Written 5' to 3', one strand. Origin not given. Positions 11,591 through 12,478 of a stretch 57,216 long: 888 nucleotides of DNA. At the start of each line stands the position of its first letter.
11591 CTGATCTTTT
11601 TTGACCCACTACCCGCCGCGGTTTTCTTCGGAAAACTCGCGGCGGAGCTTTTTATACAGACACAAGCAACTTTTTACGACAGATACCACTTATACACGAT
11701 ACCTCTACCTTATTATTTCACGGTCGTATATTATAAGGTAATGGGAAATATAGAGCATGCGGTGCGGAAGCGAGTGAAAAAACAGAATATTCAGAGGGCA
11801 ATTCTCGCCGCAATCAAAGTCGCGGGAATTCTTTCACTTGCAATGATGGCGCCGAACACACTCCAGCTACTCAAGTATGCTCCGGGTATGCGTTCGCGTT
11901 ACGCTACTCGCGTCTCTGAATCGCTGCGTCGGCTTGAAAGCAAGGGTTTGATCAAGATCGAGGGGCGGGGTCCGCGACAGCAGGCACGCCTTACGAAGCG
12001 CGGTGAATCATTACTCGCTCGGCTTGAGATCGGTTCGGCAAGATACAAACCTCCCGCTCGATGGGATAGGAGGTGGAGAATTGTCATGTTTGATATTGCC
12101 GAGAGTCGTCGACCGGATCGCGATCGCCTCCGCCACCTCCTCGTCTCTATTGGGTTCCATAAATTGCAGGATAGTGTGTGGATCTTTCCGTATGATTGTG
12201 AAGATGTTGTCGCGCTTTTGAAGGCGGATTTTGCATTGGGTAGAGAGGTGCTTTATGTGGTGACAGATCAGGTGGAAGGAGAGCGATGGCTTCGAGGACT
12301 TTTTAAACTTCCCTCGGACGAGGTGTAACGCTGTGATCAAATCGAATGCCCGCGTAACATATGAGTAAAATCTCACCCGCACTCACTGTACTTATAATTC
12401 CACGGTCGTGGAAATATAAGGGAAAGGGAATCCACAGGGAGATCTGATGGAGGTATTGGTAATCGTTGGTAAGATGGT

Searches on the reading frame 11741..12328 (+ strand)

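Call 75: search_protein_families(library=pfam, proteins=[window:11741-12328:+], max_evalue=0.01)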
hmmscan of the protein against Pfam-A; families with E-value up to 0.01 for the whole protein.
window:11741-12328:+ (195 aa): 4 families
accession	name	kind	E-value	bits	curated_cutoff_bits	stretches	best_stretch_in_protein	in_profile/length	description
PF20803.2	PaaX_M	-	3.9e-20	72.2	24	1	106-180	2-76/83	PaaX protein central Cas2-like domain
PF22665.2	DUF6293_C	-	0.00047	21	27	1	50-92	56-98/101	DUF6293 C-terminal winged helix domain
PF21128.4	MCM4_WHD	-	0.0037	17.7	24.4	0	57-83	48-74/75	MCM4, winged helix domain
PF09827.14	CRISPR_Cas2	-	0.0076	16.9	23.8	0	112-149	2-36/74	CRISPR associated protein Cas2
